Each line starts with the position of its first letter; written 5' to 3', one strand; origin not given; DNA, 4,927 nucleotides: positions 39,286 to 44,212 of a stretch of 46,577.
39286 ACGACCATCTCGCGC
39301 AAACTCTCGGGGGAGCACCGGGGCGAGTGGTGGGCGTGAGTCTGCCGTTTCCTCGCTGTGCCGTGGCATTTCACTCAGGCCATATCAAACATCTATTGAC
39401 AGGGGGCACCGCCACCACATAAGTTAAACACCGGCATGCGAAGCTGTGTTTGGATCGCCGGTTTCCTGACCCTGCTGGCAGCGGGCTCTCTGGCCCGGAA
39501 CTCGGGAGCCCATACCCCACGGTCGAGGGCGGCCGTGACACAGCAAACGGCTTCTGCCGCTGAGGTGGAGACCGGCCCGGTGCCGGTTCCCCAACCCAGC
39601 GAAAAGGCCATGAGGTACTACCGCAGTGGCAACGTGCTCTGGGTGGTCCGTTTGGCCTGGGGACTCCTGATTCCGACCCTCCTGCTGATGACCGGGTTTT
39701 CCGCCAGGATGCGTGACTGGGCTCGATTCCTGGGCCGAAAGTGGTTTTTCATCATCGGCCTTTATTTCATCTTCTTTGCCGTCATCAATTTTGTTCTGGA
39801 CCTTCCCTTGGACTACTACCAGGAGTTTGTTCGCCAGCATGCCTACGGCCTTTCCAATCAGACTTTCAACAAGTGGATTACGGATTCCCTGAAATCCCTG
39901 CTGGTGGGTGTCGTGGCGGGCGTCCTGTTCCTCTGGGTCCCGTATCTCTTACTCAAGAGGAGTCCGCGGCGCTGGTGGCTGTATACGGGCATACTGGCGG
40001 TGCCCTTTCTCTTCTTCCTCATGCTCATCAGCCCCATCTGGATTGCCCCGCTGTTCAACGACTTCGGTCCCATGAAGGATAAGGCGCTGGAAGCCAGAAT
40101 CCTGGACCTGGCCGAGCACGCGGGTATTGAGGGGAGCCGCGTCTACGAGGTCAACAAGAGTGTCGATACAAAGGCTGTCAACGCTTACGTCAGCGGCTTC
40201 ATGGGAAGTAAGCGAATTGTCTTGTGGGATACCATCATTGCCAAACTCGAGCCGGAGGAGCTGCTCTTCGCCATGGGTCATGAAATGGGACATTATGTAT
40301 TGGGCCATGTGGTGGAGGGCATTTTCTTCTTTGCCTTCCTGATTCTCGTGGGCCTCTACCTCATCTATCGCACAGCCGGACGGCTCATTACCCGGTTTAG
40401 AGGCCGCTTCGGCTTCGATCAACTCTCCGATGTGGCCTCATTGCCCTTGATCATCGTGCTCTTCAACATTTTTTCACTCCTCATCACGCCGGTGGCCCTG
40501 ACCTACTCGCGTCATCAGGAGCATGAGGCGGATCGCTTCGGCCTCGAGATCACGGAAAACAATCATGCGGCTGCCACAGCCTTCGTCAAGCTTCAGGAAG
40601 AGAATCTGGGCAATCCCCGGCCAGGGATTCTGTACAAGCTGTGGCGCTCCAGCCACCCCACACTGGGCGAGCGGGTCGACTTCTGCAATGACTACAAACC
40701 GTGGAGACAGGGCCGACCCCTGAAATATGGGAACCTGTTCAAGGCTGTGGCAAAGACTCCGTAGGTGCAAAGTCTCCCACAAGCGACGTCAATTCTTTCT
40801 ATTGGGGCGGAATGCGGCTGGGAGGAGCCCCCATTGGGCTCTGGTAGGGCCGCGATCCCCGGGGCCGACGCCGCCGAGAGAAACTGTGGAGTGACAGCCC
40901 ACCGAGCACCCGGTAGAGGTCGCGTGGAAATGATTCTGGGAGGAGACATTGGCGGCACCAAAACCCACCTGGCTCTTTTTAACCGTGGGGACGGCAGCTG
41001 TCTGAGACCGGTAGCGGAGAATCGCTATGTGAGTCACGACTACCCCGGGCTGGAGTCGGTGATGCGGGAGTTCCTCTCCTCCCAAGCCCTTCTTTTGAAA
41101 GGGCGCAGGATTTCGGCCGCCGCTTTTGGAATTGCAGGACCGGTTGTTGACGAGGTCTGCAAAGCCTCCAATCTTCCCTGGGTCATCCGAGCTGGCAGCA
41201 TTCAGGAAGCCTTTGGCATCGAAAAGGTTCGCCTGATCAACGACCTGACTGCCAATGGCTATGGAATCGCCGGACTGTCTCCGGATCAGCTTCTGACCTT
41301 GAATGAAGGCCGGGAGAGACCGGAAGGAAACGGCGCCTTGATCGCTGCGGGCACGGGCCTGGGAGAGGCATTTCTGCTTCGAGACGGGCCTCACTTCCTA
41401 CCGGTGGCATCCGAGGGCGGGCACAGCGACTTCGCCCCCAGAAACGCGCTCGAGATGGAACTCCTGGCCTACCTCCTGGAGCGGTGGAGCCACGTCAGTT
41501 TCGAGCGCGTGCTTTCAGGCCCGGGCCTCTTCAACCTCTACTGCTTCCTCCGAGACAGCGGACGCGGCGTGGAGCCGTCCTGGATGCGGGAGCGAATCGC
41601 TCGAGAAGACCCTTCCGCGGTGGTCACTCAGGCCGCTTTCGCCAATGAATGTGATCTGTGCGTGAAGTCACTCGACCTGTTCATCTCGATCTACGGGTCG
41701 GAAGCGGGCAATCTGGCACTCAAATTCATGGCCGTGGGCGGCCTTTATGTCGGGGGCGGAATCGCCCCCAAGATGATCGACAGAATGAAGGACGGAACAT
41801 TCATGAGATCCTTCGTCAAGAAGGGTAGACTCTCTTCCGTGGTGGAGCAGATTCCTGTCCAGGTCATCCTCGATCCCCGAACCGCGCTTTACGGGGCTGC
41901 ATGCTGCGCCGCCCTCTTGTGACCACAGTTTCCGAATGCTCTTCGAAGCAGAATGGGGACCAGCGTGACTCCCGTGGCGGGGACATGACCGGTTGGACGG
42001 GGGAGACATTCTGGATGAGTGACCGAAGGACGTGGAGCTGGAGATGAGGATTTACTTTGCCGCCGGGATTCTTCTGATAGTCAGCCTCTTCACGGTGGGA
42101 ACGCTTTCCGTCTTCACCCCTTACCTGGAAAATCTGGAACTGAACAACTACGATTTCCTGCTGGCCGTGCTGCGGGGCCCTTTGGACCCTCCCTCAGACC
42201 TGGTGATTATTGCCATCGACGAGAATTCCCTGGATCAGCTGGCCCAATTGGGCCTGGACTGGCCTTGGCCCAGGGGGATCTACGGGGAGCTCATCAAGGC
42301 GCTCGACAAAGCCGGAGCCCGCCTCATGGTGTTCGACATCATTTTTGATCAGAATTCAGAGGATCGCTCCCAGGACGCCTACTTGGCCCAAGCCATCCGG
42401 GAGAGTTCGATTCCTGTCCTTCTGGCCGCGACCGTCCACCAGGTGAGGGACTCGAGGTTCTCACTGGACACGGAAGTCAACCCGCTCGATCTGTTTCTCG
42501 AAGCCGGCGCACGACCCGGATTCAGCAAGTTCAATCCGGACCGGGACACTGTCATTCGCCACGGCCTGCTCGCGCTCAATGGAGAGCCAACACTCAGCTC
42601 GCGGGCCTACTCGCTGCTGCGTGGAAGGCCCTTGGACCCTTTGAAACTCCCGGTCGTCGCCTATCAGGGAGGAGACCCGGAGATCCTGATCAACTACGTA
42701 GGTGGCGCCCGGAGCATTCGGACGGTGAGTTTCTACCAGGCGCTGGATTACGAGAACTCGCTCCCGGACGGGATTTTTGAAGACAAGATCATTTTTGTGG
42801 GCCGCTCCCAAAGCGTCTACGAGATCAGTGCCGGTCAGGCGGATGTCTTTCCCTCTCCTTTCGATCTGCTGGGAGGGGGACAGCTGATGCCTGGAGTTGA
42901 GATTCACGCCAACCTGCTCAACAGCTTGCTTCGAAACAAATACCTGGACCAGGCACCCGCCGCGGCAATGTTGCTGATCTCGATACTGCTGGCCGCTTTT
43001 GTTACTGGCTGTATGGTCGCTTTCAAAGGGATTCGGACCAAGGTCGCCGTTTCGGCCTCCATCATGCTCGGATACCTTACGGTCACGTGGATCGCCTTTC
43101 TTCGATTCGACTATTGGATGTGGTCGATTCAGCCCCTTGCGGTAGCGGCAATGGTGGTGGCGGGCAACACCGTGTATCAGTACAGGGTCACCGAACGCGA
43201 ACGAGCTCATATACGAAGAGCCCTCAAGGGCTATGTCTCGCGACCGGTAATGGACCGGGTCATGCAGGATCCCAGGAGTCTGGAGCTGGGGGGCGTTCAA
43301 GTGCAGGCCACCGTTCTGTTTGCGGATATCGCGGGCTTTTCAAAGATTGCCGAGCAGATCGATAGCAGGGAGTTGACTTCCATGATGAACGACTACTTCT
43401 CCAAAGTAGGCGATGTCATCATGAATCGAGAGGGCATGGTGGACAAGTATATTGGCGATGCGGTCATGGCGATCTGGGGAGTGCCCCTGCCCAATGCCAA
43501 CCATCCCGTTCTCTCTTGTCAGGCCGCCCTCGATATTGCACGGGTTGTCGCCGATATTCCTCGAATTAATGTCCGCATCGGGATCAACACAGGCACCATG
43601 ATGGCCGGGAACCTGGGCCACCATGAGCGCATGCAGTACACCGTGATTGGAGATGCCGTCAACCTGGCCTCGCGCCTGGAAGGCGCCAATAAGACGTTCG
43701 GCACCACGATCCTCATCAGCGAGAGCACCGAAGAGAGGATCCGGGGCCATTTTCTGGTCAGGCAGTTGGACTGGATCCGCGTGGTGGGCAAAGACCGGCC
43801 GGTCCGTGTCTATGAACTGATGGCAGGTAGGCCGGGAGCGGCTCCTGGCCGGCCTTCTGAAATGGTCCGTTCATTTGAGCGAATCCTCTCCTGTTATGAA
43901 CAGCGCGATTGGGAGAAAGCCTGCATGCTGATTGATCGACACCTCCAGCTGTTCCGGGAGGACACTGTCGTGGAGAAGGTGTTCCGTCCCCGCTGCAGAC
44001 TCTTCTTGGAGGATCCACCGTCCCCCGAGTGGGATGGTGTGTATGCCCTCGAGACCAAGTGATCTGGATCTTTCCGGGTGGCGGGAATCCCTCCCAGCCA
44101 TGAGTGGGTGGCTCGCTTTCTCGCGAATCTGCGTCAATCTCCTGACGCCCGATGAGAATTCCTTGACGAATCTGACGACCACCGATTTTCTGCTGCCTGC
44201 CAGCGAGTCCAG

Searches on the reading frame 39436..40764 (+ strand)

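Call 30: search_protein_families(library=pfam, proteins=[window:39436-40764:+], max_evalue=0.0001)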
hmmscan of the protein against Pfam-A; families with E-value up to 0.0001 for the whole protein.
window:39436-40764:+ (442 aa): 2 families
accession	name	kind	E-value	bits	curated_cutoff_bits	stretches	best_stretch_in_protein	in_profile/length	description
PF01435.24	Peptidase_M48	-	3.2e-35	122.1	20.3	1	213-415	2-180/186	Peptidase family M48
PF16491.10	Peptidase_M48_N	-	1.2e-26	94.1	27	1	56-208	25-178/179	CAAX prenyl protease N-terminal, five membrane helices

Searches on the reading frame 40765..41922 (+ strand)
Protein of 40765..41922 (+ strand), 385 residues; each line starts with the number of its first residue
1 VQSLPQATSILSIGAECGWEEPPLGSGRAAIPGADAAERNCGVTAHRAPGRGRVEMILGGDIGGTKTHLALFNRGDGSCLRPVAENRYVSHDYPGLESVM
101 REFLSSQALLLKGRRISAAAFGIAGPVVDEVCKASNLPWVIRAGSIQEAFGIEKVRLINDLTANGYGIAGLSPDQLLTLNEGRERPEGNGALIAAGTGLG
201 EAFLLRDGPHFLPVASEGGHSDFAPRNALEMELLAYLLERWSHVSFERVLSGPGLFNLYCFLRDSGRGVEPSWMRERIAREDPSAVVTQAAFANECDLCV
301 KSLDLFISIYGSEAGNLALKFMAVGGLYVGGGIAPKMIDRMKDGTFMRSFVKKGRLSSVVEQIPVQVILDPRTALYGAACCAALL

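Call 30: search_protein_families(library=pfam, proteins=[window:40765-41922:+], max_evalue=0.0001)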
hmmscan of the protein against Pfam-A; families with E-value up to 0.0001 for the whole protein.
window:40765-41922:+ (385 aa): 1 family
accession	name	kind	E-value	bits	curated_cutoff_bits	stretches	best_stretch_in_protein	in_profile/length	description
PF02685.22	Glucokinase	-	2.1e-101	339.5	22.1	1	58-383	1-312/314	Glucokinase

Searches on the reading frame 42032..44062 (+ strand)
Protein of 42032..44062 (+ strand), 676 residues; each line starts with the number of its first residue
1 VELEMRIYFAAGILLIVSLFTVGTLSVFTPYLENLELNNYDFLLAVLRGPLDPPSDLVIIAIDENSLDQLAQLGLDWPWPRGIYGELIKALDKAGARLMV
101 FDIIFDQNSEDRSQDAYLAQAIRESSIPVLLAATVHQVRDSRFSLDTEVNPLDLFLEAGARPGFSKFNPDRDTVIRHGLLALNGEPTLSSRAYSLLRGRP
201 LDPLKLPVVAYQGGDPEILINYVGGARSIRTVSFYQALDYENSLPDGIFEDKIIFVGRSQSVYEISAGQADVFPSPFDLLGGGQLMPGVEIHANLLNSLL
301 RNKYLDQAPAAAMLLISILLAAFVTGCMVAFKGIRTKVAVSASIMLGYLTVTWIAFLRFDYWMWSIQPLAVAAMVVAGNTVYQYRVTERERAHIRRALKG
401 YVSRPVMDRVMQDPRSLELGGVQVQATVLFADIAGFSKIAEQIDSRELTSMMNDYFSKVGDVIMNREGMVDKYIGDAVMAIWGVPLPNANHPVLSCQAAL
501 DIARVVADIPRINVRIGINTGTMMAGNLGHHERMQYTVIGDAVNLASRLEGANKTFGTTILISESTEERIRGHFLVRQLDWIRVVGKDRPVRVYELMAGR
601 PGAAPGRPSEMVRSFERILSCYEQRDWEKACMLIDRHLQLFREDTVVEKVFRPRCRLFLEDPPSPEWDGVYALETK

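Call 30: search_protein_families(library=pfam, proteins=[window:42032-44062:+], max_evalue=0.0001)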
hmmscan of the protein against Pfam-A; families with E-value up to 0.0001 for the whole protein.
window:42032-44062:+ (676 aa): 2 families
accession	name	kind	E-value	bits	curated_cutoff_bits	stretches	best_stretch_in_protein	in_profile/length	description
PF05226.16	CHASE2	-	8e-48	163.7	26.3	1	25-325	7-255/257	CHASE2 domain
PF00211.25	Guanylate_cyc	-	4.2e-24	85.6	21.9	1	425-589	8-175/183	Adenylate and Guanylate cyclase catalytic domain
